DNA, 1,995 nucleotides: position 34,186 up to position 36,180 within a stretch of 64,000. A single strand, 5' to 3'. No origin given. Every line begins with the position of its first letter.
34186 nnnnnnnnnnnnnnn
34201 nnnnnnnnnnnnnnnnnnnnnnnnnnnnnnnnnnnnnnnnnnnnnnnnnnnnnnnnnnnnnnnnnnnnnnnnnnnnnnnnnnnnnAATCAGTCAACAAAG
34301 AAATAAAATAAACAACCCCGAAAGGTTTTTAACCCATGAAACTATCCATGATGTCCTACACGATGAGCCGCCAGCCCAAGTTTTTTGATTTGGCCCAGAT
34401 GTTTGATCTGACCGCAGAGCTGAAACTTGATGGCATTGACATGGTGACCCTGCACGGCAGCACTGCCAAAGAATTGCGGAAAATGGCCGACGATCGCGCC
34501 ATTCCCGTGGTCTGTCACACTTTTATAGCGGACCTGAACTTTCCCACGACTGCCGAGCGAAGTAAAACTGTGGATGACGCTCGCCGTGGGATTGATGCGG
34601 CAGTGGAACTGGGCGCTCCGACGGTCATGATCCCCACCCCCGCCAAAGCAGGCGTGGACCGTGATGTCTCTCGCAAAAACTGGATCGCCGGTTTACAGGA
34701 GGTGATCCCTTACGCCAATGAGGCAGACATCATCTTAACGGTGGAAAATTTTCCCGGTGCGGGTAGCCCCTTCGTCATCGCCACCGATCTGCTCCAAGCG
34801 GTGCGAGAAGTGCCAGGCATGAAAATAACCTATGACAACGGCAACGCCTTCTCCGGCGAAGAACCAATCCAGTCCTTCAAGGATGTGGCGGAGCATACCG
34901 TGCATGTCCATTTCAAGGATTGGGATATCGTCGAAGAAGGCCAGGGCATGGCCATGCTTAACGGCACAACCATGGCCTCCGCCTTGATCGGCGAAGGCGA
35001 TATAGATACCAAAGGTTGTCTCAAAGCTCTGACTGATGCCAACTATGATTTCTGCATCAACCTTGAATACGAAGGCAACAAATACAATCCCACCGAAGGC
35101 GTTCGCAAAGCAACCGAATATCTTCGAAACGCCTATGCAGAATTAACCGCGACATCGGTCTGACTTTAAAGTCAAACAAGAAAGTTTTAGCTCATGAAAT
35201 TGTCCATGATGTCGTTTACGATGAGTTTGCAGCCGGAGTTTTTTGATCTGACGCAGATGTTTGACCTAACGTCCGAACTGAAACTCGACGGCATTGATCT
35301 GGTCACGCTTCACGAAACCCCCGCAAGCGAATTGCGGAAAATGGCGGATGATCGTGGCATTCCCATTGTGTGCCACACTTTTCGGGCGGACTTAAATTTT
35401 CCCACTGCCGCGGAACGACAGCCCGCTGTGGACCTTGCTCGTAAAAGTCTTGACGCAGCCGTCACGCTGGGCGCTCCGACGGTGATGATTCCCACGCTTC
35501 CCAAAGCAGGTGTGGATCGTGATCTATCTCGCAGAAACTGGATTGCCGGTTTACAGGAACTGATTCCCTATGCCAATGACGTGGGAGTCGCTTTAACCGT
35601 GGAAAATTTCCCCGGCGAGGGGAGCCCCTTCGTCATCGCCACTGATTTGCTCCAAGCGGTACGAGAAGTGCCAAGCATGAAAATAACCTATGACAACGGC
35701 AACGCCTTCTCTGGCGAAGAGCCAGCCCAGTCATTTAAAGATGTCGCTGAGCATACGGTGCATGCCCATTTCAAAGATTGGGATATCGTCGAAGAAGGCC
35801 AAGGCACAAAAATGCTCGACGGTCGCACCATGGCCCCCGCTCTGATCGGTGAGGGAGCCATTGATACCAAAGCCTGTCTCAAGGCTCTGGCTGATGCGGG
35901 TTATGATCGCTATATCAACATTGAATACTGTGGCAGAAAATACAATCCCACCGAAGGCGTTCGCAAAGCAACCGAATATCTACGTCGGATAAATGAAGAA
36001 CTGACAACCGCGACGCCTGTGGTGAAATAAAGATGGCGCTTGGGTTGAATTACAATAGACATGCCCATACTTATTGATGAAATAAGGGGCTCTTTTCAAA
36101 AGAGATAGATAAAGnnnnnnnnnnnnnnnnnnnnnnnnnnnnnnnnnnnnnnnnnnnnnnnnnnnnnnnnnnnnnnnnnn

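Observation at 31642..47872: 16-kb DeoR-associated locus built around four short ceramidase-like hydrolases, sulfatases, two aminotransferases and inositol-pathway-like enzymes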

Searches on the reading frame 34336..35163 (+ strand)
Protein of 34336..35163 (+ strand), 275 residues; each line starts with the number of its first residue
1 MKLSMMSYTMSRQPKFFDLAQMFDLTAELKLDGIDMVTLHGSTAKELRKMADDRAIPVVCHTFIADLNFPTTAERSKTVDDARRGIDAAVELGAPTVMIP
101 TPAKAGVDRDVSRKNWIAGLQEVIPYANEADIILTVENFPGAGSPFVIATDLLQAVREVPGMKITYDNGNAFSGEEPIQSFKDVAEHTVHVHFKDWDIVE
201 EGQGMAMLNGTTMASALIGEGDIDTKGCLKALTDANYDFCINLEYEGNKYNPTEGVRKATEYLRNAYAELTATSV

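Call 3: search_protein_families(library=pfam, proteins=[window:34336-35163:+], max_evalue=0.01)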
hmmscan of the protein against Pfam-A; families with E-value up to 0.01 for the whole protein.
window:34336-35163:+ (275 aa): 1 family
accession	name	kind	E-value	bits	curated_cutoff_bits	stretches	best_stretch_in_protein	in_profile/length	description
PF01261.30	AP_endonuc_2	-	4.2e-33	115.5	31.1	1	23-265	1-248/249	Xylose isomerase-like TIM barrel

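Call 6: search_protein_families(library=ncbifam, proteins=[window:34336-35163:+], max_evalue=0.01)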
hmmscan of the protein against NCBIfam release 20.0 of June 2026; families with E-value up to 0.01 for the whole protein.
window:34336-35163:+ (275 aa): 5 families
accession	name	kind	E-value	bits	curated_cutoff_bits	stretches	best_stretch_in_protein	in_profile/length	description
NF009689.0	PRK13210.1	subfamily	1.2e-07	31.2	200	1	45-268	56-280/286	L-ribulose-5-phosphate 3-epimerase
NF009688.0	PRK13209.1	subfamily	6.2e-07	28.7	317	1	46-269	61-279/286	L-ribulose-5-phosphate 3-epimerase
TIGR04379.1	myo_inos_iolE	equivalog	1.3e-06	28.2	290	1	113-265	128-288/290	myo-inosose-2 dehydratase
NF007360.0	PRK09856.1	equivalog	3e-06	27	305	1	45-264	50-268/276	fructoselysine 3-epimerase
TIGR03234.1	OH-pyruv-isom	equivalog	0.0034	16.7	353.45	0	23-247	20-242/254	hydroxypyruvate isomerase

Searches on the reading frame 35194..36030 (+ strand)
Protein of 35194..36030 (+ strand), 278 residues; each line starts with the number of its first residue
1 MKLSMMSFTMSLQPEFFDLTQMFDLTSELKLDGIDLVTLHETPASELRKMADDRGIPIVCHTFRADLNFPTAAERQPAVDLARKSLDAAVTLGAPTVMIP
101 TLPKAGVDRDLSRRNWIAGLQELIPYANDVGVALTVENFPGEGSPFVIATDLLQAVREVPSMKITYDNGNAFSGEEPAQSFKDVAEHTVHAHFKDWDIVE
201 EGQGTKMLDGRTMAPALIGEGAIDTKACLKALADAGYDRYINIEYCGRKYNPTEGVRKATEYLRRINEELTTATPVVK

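Call 3: search_protein_families(library=pfam, proteins=[window:35194-36030:+], max_evalue=0.01)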
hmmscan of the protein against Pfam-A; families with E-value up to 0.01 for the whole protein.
window:35194-36030:+ (278 aa): 1 family
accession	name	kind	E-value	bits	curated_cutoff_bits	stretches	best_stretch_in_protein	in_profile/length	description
PF01261.30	AP_endonuc_2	-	3.9e-35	122.2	31.1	1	24-265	2-248/249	Xylose isomerase-like TIM barrel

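Call 6: search_protein_families(library=ncbifam, proteins=[window:35194-36030:+], max_evalue=0.01)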
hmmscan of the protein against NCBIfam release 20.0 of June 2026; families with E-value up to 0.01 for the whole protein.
window:35194-36030:+ (278 aa): 6 families
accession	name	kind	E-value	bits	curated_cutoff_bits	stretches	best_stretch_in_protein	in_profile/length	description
NF007360.0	PRK09856.1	equivalog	6.6e-11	42.2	305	1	46-266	51-270/276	fructoselysine 3-epimerase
NF009688.0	PRK13209.1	subfamily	3.3e-06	26.3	317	1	45-265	60-275/286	L-ribulose-5-phosphate 3-epimerase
NF009689.0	PRK13210.1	subfamily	4.6e-06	26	200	1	43-269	54-281/286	L-ribulose-5-phosphate 3-epimerase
TIGR04379.1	myo_inos_iolE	equivalog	7.5e-05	22.4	290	1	116-265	131-288/290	myo-inosose-2 dehydratase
TIGR03234.1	OH-pyruv-isom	equivalog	0.00054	19.4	353.45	1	25-247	44-242/254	hydroxypyruvate isomerase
NF041099.2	keto_glucon_epim_IolO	equivalog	0.004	16.5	300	0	75-266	88-267/269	5-keto-L-gluconate epimerase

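Call 53: search_solved_structures(query=window:35194-36030:+, max_evalue=0.00001)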
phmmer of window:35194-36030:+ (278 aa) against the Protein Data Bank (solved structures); distinct sequences matched with E-value up to 0.00001: 4.
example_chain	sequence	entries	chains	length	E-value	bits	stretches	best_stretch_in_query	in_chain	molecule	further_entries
8z1i_A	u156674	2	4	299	1.1e-34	123.2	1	1-268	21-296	Art22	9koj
3wqo_A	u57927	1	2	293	3e-09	39.9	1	46-271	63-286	Uncharacterized protein MJ1311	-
7vpf_A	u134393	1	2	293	2.7e-07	33.5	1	41-247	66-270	Xylose isomerase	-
4ovx_A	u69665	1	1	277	1.8e-06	30.8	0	45-270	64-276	Xylose isomerase domain protein TIM barrel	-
